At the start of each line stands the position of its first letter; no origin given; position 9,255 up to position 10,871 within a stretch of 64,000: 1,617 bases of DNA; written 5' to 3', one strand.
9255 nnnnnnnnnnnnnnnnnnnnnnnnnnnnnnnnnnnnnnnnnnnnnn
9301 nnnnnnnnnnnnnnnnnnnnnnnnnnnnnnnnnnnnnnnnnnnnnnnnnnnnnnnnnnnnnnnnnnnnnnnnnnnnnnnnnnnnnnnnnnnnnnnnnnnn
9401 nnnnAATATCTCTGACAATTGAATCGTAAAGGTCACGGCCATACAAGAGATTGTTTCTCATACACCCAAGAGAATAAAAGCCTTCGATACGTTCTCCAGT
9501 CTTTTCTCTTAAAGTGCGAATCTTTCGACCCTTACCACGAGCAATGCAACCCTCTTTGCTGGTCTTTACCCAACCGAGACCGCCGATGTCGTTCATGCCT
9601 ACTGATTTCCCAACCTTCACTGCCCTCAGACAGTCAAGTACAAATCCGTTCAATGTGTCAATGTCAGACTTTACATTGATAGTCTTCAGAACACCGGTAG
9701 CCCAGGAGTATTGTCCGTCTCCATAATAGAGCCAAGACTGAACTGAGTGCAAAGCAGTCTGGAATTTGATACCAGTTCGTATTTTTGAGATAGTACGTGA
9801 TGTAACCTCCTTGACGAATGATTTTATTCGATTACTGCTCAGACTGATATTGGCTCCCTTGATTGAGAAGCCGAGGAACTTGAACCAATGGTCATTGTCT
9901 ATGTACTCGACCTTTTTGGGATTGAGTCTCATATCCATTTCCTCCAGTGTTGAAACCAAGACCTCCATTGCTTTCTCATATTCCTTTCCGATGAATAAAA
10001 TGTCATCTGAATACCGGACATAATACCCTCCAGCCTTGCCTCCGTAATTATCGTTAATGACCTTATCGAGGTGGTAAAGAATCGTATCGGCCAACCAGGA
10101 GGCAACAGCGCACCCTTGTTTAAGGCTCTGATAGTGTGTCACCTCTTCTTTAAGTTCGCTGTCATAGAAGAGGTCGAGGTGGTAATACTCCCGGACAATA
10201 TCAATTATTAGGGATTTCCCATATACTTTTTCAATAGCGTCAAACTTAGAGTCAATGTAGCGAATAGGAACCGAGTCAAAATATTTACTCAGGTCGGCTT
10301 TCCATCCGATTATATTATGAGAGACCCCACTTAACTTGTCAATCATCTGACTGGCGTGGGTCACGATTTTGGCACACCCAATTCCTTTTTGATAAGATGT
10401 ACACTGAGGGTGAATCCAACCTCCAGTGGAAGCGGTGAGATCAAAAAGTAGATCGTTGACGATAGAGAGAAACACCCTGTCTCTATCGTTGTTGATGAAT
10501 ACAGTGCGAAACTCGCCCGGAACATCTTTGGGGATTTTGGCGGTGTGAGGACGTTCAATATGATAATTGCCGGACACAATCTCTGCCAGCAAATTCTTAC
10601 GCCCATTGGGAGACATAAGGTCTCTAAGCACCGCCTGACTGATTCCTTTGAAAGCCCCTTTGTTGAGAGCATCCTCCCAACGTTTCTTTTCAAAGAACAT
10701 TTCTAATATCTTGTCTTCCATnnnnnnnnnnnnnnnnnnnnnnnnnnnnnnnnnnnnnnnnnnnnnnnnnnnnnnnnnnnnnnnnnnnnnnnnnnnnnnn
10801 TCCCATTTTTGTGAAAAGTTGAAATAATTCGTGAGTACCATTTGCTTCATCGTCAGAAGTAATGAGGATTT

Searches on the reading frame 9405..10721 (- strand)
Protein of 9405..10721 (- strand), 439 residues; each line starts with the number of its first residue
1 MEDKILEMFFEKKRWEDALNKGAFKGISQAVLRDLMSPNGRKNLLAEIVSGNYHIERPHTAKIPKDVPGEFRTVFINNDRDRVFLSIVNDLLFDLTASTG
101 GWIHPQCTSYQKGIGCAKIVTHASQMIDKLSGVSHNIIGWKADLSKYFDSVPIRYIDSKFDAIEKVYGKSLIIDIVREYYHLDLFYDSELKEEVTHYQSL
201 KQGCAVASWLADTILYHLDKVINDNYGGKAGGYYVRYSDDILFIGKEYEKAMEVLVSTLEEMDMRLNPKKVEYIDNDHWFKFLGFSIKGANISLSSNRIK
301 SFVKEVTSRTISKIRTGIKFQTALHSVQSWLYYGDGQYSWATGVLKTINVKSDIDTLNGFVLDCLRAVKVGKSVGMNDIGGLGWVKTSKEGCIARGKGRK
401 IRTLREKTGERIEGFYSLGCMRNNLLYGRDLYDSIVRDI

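Call 5: search_protein_families(library=pfam, proteins=[window:9405-10721:-], max_evalue=0.01)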
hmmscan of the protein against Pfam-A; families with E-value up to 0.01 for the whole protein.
window:9405-10721:- (439 aa): 1 family
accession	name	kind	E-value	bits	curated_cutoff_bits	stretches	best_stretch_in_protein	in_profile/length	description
PF00078.32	RVT_1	-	8.6e-19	68.5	29.6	1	63-287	1-205/205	Reverse transcriptase (RNA-dependent DNA polymerase)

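Call 6: search_protein_families(library=padloc, proteins=[window:9405-10721:-], max_evalue=0.01)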
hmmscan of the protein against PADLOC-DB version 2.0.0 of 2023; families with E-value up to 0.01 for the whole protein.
window:9405-10721:- (439 aa): 61 families (the best 25 are shown)
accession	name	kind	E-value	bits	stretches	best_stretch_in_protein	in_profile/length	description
PDLC03765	RT_UG27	-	5.2e-174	577.1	1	1-438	1-419/420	DRT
PDLC03764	RT_UG26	-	1.2e-25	88.2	1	5-373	3-368/398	DRT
PDLC01136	RT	-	5.7e-18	63.3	1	14-289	14-260/263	RT (reverse transcriptase)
PDLC03754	RT_UG17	-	9.9e-18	62.2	1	51-308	58-291/429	DRT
PDLC01607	RT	-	5.6e-15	53.9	1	63-286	1-160/161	"CAS-I,CAS-II,CAS-III,CAS-IV,CAS-V,CAS-VI; acquisition_associated"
PDLC03766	Drt9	-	8.2e-14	49.3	1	44-306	74-323/488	DRT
PDLC03779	RT_UG4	-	1.1e-13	49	1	103-313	88-283/307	DRT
PDLC03757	Drt2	-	3.9e-13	47.2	1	201-310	289-405/502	DRT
PDLC02945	RT_III-A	-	1e-12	45.8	1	137-307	132-308/362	-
PDLC03768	Drt3a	-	1.3e-11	42.6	1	133-302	133-285/411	DRT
PDLC02943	RT_III-A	-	3.2e-11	40.7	1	194-303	153-262/322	-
PDLC02937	RT_I-B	-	4.1e-11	40.7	1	72-289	40-237/316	-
PDLC02063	Cas1_IIIb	-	1.1e-10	38.7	1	47-311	52-287/617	-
PDLC02942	RT_III-A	-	1.9e-10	38.3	1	138-276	134-255/341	-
PDLC02946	RT_III-A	-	5.1e-10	37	1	192-306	163-276/330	-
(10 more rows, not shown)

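Call 15: find_related_loci(query=window:9405-10721:-, collection=viral_contigs, flank=4000)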
Query window:9405-10721:- (439 aa) in viral_contigs; peptide patterns used: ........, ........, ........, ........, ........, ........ (x = any residue, [..] = any of these).
4 stretches matched a pattern, but none encodes a relative of the query by tblastn (E <= 1e-3).

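Call 16: find_homologous_proteins(query=window:9405-10721:-, max_evalue=1e-20)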
Query window:9405-10721:- (439 aa): 4707 proteins with E <= 1e-20 among 8000 candidates; the best 120 are listed.
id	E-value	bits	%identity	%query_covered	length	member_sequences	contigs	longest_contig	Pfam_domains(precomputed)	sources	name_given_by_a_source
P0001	3.3e-283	957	95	100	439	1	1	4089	PF00078.33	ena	-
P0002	3.8e-283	957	95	100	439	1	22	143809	PF00078.33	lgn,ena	-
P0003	1.8e-282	955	95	100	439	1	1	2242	PF00078.33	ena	-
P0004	9.2e-273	923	91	100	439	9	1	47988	PF00078.33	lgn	-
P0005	3.7e-272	921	90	100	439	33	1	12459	PF00078.33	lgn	-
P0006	1.1e-255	867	85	100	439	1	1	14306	PF00078.33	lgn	-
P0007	4.2e-215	733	74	98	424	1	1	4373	PF00078.33,PF00680.26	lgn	-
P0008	3.4e-213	727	72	100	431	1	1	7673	PF00078.33,PF00680.26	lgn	-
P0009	1.8e-211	721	72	100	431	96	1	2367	PF00078.33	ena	-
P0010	1.1e-210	718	72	100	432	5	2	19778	PF00078.33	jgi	-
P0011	2.4e-209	714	70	100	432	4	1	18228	PF00078.33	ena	-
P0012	6.6e-208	709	69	100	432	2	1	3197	PF00078.33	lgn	-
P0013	4.6e-207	706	69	100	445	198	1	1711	PF00078.33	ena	-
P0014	2.8e-206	704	70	100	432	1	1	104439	PF00078.33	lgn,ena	-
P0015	6.8e-206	703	70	100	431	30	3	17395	PF00078.33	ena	-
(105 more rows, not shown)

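Call 18: find_encoding_contigs(protein=P0004, flank=4000, max_places=2)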
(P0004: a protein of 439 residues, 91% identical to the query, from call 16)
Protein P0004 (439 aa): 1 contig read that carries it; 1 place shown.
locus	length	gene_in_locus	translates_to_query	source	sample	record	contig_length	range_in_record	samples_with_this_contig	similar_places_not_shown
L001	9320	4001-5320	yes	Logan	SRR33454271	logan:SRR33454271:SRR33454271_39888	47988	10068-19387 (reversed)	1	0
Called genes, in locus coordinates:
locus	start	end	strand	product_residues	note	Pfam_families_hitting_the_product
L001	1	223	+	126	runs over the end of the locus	-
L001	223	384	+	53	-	-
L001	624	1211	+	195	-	-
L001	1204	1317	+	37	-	-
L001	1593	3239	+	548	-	-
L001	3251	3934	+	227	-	-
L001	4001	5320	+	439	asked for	PF00078:RVT_1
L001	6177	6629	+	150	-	-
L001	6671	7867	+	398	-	-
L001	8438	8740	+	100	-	PF13384:HTH_23 (faint)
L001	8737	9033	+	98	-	-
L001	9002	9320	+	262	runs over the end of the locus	PF18843:LPD28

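Call 19: find_encoding_contigs(protein=P0006, flank=4000, max_places=2)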
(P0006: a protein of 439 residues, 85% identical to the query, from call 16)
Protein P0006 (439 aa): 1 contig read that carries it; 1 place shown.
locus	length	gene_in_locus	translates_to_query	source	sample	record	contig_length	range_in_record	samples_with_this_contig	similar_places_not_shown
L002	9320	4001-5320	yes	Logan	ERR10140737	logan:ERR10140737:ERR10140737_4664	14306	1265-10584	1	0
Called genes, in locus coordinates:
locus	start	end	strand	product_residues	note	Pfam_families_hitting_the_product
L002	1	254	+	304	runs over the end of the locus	-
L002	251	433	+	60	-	-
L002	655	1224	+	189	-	-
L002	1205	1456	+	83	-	-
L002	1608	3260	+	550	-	-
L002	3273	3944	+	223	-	-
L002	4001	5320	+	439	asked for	PF00078:RVT_1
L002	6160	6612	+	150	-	-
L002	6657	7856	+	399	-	-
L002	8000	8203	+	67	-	-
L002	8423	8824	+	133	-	-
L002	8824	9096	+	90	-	-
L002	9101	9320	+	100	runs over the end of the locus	PF08281:Sigma70_r4_2 (weak), PF13936:HTH_38 (weak), PF13384:HTH_23 (weak)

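Call 21: find_related_loci(query=A1, collection=viral_contigs, flank=3000)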
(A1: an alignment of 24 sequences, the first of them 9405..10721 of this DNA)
Query A1 (439 aa) in viral_contigs; peptide patterns used: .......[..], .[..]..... (x = any residue, [..] = any of these).
600 stretches matched a pattern (row limit reached: there are more); 419 encode a relative of the query (tblastn E <= 1e-3); the best 80 are kept; 80 distinct loci.
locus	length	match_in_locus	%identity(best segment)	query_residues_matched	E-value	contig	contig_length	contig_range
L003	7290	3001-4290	68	1-439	0e+0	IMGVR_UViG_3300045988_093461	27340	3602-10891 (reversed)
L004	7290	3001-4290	68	1-439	0e+0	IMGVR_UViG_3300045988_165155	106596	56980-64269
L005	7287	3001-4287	68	1-437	0e+0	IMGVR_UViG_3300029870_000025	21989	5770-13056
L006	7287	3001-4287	68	1-437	0e+0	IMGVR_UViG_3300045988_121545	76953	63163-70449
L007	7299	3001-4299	53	3-439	4e-156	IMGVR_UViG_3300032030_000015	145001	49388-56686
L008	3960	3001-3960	70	1-328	6e-158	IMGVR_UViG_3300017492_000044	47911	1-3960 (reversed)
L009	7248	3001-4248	56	2-436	8e-156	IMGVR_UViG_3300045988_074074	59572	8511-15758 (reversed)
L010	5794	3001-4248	56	2-436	3e-155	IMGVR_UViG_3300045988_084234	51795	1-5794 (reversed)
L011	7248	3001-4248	56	2-436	6e-155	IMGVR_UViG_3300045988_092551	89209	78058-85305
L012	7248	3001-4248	56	2-436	5e-155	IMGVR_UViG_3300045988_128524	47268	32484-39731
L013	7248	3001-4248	56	2-436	7e-155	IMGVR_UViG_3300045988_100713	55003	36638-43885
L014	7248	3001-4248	56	2-436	7e-155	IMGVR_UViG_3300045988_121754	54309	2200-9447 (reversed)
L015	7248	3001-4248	56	2-436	3e-155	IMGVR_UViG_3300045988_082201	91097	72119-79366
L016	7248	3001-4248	56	2-436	6e-155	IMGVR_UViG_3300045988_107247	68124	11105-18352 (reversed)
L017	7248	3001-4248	56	2-436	5e-155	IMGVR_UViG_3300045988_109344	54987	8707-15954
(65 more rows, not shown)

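Call 25: find_related_loci(query=A2, collection=metagenome_contigs, flank=3000)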
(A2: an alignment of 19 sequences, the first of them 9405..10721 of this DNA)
Query A2 (439 aa) in metagenome_contigs; peptide patterns used: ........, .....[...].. (x = any residue, [..] = any of these).
406 stretches matched a pattern; 314 encode a relative of the query (tblastn E <= 1e-3); the best 80 are kept; 80 distinct loci.
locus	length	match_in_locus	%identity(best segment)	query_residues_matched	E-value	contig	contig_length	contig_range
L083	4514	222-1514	73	1-439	0e+0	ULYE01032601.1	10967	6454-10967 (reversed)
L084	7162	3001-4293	72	1-439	0e+0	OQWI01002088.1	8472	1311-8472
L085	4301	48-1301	71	14-439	0e+0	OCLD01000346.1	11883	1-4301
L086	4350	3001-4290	69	1-439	0e+0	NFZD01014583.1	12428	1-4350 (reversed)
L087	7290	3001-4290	69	1-439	0e+0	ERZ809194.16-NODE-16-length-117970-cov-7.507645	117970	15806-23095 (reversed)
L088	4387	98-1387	69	1-439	0e+0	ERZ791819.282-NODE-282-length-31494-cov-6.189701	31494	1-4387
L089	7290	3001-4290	69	1-439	0e+0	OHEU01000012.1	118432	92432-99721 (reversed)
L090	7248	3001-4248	56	2-436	2e-155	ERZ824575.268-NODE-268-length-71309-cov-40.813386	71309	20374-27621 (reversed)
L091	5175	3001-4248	56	2-436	1e-155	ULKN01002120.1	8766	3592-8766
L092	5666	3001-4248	56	2-436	1e-155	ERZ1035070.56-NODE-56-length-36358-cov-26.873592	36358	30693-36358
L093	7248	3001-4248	56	2-436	5e-155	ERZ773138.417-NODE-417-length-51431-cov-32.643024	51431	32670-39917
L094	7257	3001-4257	55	2-439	6e-155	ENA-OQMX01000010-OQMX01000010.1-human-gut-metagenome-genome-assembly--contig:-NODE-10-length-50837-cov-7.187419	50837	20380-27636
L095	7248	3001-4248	56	2-436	5e-155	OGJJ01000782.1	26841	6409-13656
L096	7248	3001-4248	56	2-436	5e-155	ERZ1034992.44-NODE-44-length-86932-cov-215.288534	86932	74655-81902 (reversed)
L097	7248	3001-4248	56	2-436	6e-155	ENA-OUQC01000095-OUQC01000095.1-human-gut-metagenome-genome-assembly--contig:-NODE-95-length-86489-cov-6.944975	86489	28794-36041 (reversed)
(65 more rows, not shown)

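Call 26: find_encoding_contigs(protein=P0002, flank=3000, max_places=4)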
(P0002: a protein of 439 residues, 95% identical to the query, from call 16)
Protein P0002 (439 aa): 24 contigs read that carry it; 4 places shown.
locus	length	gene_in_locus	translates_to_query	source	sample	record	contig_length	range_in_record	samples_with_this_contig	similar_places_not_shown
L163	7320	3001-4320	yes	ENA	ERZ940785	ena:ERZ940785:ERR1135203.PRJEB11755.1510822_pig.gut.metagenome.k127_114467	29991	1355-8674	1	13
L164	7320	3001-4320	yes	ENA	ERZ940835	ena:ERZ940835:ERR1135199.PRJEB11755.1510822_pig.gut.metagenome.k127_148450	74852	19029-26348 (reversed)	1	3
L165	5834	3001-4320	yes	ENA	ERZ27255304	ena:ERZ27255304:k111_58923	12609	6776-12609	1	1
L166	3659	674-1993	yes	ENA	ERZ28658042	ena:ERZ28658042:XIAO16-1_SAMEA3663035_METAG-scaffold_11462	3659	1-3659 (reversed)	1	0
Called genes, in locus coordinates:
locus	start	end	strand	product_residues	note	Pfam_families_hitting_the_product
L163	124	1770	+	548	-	-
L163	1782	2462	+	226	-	-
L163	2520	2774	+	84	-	-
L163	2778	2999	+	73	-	-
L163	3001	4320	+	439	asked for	PF00078:RVT_1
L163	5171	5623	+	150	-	-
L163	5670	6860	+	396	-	-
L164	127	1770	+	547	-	-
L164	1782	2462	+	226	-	-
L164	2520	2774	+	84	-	-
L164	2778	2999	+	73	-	-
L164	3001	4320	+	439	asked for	PF00078:RVT_1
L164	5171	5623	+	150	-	-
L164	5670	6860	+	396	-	-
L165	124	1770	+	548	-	-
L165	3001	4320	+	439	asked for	PF00078:RVT_1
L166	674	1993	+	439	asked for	PF00078:RVT_1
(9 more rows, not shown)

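Call 27: find_encoding_contigs(protein=P0005, flank=3000, max_places=2)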
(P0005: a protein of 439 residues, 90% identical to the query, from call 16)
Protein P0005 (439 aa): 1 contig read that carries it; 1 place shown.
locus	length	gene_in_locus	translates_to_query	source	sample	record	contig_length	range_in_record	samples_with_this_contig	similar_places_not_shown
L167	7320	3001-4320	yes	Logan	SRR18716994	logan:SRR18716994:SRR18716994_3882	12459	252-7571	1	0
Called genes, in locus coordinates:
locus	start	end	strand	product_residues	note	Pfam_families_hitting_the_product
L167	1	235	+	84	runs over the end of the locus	-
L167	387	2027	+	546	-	-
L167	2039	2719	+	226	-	-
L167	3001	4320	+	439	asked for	PF00078:RVT_1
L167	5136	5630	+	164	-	-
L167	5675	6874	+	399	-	-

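Call 28: find_encoding_contigs(protein=P0008, flank=3000, max_places=2)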
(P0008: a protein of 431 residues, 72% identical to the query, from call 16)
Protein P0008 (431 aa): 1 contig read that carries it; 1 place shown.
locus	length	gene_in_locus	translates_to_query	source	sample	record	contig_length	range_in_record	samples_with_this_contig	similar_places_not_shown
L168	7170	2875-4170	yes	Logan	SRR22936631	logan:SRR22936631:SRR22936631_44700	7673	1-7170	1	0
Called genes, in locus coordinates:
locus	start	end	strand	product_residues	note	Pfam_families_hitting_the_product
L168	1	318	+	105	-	?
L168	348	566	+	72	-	-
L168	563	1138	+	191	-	-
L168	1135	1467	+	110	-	-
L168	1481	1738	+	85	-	-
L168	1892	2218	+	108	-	PF01624:MutS_I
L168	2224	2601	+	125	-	-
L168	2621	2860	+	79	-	-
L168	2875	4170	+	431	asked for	PF00078:RVT_1, PF00680:RdRP_1 (faint)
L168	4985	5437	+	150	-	-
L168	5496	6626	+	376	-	-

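Call 29: find_encoding_contigs(protein=P0007, flank=3000, max_places=2)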
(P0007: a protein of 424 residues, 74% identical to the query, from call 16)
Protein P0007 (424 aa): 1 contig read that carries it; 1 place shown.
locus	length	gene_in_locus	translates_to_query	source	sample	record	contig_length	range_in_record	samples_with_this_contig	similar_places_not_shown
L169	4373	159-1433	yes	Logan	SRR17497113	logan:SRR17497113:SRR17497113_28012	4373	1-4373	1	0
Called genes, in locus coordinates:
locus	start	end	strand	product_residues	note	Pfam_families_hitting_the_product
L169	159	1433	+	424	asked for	PF00078:RVT_1, PF00680:RdRP_1 (faint)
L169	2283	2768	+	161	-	-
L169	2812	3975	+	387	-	-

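Call 56: search_protein_families(library=phrogs, proteins=[window:9405-10721:-], max_evalue=0.001)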
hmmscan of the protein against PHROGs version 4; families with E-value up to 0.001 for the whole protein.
window:9405-10721:- (439 aa): 2 families
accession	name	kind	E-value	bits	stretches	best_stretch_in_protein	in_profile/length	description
phrog_1423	-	DNA, RNA and nucleotide metabolism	5.3e-15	55.6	1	46-333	145-421/1040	Reverse transcriptase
phrog_2825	-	DNA, RNA and nucleotide metabolism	1.9e-13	51.3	1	141-310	114-272/336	polymerase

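Call 64: search_solved_structures(query=window:9405-10721:-, max_evalue=0.001)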
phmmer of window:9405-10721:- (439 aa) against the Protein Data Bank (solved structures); distinct sequences matched with E-value up to 0.001: 2.
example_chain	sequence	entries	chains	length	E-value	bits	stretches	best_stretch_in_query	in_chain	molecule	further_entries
9lje_A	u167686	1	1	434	1.6e-05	27.5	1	198-303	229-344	RNA-dependent DNA polymerase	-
9c0i_A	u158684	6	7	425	1.6e-05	27.5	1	198-303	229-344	Reverse transcriptase/maturase family protein | Antiviral reverse transcriptase Drt2 | RNA-dependent DNA polymerase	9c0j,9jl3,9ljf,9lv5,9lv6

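Call 66: list_cluster_members(proteins=[P0121, window:9405-10721:-])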
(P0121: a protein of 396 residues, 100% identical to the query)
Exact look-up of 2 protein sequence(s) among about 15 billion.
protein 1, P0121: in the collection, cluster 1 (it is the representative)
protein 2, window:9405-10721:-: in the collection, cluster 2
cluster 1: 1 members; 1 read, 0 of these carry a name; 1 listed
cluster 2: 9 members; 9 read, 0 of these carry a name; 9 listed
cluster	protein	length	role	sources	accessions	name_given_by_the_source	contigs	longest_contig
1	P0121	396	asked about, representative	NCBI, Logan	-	-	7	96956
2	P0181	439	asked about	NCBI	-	-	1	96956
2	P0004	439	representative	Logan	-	-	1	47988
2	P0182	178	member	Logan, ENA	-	-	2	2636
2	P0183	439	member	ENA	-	-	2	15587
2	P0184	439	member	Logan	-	-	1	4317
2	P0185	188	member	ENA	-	-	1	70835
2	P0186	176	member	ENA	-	-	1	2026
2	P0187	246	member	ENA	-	-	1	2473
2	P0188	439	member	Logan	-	-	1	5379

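Call 89: search_dna_similar(query=window:9405-10721:-, collection=phages, mode=protein, max_rows=15, max_evalue=1e-20)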
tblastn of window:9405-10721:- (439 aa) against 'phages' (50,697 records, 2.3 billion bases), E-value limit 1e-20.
Records with a match: 2; places in all: 2; records where one place covers at least 80% of the query: 2.
Best place of each record, by identity: <60% 2.
By first word of the organism name: Bacteroides 1; Bacteriophage 1.
By host as written in the record: Bacteroides salyersiae BG8 1; - 1.
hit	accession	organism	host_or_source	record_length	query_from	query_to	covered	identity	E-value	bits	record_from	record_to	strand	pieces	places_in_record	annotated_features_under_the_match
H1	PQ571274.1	Bacteroides phage BS-TP1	Bacteroides salyersiae BG8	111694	1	439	100%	53.1%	5e-142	454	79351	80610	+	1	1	tail protein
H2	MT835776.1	Bacteriophage sp.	human fecal samples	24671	51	436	88%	52.6%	8e-124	401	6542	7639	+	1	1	record has no annotation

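Call 90: get_annotated_region(hit=H1, flank=3500)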
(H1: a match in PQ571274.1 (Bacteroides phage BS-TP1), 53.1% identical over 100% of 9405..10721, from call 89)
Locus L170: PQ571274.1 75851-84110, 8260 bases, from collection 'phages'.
description: Bacteroides phage BS-TP1, complete genome.
organism: Bacteroides phage BS-TP1 (NCBI taxid 3385221)
taxonomy: Viruses
host: Bacteroides salyersiae BG8; source: sewage from septic tank; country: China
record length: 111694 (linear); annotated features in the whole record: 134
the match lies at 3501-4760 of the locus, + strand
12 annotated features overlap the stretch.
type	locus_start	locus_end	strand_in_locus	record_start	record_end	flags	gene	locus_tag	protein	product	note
CDS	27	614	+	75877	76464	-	-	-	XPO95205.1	hypothetical protein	BS-TP1_gp72; BS-TP1_gp72; None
CDS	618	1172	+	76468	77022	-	-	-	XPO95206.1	hypothetical protein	BS-TP1_gp73; BS-TP1_gp73; None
CDS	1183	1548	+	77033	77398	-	-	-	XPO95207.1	hypothetical protein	BS-TP1_gp74; BS-TP1_gp74; None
CDS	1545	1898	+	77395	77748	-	-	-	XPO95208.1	hypothetical protein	BS-TP1_gp75; BS-TP1_gp75; None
CDS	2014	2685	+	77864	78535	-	-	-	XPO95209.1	DUF1566 domain-containing protein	BS-TP1_gp76; BS-TP1_gp76; Annot2=(structure alignment-afuniprot50) AF-A0A4S2B049-F1-model_v4 DUF3310 domain-containing ...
CDS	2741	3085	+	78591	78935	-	-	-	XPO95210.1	hypothetical protein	BS-TP1_gp77; BS-TP1_gp77; None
CDS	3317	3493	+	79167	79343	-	-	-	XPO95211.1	hypothetical protein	BS-TP1_gp78; BS-TP1_gp78; None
CDS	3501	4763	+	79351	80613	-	-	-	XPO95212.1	tail protein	BS-TP1_gp79; BS-TP1_gp79; Annot2=(hmm profile search-phrog [Rank2]) phrog_1423 Reverse transcriptase;Annot3=(structure ...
CDS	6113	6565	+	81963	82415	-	-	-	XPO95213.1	hypothetical protein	BS-TP1_gp80; BS-TP1_gp80; None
CDS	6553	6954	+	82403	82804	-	-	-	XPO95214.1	hypothetical protein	BS-TP1_gp81; BS-TP1_gp81; None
CDS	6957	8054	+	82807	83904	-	-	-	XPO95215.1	hypothetical protein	BS-TP1_gp82; BS-TP1_gp82; None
CDS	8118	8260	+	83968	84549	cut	-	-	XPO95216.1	hypothetical protein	BS-TP1_gp83; BS-TP1_gp83; None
